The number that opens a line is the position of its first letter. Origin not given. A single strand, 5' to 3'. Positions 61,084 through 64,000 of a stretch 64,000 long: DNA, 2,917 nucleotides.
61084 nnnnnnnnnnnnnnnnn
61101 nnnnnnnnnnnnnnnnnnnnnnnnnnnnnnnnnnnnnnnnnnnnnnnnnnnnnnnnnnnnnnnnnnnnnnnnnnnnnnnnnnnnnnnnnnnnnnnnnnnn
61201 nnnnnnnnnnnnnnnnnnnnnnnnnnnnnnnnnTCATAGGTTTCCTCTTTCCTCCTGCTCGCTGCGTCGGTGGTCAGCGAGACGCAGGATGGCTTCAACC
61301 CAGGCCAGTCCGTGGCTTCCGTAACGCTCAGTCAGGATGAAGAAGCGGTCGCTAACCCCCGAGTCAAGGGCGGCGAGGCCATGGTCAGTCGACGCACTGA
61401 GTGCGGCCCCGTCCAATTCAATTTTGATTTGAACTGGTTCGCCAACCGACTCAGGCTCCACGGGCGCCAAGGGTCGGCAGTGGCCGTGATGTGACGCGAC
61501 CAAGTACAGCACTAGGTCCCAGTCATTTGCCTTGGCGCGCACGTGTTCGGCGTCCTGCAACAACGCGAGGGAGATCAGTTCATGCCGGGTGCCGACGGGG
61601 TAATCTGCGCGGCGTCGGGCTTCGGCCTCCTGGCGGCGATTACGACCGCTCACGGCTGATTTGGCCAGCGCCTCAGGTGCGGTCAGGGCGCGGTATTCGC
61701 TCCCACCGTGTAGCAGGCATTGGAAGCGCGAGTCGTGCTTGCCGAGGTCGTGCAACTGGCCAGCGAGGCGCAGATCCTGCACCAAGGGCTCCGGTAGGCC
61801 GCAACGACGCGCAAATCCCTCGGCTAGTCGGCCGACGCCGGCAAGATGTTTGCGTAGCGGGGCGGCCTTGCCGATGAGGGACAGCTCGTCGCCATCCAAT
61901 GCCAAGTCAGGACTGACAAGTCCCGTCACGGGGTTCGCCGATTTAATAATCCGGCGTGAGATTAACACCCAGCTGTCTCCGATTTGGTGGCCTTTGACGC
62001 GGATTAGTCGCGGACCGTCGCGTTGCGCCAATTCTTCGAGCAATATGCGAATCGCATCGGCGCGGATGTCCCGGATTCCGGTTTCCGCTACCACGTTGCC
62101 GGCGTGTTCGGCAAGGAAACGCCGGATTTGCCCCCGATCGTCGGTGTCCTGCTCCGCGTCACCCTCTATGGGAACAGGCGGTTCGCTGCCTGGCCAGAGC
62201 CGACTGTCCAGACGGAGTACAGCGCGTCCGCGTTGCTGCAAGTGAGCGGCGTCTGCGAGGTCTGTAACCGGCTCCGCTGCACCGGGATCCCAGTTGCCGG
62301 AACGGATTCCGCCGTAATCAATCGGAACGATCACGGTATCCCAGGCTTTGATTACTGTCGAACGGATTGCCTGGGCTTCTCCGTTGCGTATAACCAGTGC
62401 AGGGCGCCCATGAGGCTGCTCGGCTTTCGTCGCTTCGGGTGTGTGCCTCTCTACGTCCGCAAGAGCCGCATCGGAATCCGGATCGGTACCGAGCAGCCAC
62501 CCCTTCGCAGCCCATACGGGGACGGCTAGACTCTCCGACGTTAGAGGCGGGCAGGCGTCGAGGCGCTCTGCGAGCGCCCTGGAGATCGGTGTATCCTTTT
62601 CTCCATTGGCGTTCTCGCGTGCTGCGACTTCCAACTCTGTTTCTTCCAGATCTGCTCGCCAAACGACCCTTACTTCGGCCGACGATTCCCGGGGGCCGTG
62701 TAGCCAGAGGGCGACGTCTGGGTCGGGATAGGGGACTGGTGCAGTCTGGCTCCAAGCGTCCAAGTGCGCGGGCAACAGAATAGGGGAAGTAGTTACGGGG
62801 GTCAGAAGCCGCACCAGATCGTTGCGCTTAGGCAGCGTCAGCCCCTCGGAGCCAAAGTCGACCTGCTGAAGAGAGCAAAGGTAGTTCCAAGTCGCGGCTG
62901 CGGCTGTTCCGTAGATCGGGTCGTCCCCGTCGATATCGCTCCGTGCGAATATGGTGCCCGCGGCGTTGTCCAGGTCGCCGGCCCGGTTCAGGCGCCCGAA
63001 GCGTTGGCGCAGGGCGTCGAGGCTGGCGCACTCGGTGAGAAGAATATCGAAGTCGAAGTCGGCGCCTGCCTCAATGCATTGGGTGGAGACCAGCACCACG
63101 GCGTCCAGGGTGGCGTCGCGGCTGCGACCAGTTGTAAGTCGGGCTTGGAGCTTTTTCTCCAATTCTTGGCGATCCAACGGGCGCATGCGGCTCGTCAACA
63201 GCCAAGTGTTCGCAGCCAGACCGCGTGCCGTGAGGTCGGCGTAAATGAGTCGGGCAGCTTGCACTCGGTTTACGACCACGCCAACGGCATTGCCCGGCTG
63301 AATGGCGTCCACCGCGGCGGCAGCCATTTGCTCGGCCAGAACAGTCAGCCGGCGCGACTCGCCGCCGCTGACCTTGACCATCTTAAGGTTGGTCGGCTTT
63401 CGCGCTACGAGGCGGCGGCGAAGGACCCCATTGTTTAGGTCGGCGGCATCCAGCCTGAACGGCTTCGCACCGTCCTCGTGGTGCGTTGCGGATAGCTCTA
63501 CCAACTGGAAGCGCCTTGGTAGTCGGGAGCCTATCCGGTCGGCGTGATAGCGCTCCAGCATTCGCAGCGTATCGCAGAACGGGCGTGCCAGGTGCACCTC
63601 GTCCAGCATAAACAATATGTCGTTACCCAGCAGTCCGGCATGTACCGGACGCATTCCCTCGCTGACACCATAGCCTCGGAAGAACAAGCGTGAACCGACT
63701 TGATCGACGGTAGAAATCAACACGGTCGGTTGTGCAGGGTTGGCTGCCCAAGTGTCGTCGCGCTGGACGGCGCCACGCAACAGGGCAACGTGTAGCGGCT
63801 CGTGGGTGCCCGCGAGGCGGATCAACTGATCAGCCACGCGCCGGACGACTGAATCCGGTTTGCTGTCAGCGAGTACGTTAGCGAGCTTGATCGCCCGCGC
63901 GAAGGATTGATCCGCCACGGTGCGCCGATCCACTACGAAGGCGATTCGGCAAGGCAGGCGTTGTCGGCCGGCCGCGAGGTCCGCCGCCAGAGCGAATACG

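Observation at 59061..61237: Type I-G/I-U-like CRISPR-Cas locus with only two small effector genes and no Cas8/Csx17-sized gene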

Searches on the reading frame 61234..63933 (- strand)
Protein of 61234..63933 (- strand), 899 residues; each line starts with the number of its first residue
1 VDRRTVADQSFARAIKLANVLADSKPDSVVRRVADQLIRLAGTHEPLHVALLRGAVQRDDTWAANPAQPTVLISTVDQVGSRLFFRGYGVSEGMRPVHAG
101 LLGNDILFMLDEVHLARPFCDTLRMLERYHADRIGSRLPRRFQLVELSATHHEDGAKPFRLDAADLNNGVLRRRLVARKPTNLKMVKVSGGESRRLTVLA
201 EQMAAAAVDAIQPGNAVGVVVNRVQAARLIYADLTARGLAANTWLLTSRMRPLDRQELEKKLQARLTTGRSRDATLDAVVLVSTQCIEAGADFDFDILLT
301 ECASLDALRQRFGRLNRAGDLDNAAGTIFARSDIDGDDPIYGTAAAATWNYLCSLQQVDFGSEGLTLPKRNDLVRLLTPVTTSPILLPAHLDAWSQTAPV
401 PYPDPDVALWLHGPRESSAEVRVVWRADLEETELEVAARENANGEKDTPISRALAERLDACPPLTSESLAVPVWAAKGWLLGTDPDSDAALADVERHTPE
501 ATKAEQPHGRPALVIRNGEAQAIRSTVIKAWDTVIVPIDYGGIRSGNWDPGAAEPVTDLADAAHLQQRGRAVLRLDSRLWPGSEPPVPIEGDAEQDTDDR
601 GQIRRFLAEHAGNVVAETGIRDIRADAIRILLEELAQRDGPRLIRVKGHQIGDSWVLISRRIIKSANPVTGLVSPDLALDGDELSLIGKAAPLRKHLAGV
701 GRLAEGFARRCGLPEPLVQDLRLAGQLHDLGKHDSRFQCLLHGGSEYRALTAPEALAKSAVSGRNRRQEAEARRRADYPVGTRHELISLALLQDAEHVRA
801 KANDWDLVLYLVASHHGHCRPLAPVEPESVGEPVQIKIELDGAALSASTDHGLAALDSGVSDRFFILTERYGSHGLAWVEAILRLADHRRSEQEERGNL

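Call 5: search_protein_families(library=ncbifam, proteins=[window:61234-63933:-], max_evalue=1)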
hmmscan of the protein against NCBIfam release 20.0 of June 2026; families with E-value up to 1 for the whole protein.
window:61234-63933:- (899 aa): 7 families
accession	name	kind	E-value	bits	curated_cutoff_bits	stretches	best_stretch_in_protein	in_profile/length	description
TIGR02621.3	cas3_GSU0051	exception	4.9e-186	621.1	400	1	2-892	74-854/854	type I-G CRISPR-associated helicase/endonuclease Cas3g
TIGR01587.1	cas3_core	equivalog_domain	8.7e-22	77.7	102.45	1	201-319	209-320/358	CRISPR-associated helicase Cas3'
NF007248.0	PRK09694.1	equivalog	4.7e-17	61.3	569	2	201-318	547-662/878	CRISPR-associated helicase/endonuclease Cas3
TIGR01596.1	cas3_HD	equivalog_domain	2.3e-15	57.1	43.45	1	693-828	1-108/178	CRISPR-associated endonuclease Cas3''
TIGR03158.1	cas3_cyano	exception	0.00032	19.9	69.1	1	271-315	312-356/357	type I-D CRISPR-associated helicase Cas3'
TIGR02562.1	cas3_yersinia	equivalog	0.015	13.1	565.95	0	274-317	835-878/1110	type I-F CRISPR-associated helicase Cas3f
NF053512.1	nitric_RR_NosR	exception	0.12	11.3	400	1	694-732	193-231/422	response regulator c-di-GMP phosphodiesterase, NosR family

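Call 6: search_protein_families(library=pfam, proteins=[window:61234-63933:-], max_evalue=1)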
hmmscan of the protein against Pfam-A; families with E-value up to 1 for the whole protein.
window:61234-63933:- (899 aa): 4 families
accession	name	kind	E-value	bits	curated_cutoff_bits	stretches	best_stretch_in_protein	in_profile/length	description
PF22590.2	Cas3-like_C_2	-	7.6e-24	84.5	27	1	214-318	2-104/106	CRISPR-associated nuclease/helicase Cas3, C-terminal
PF18019.7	Cas3_HD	-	1.5e-06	28.8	23.1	1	721-819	57-131/207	Cas3, HD domain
PF01966.28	HD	-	0.0018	19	22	1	695-732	3-38/116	HD domain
PF00271.37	Helicase_C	-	0.04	14.6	23.5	1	212-319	13-110/110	Helicase conserved C-terminal domain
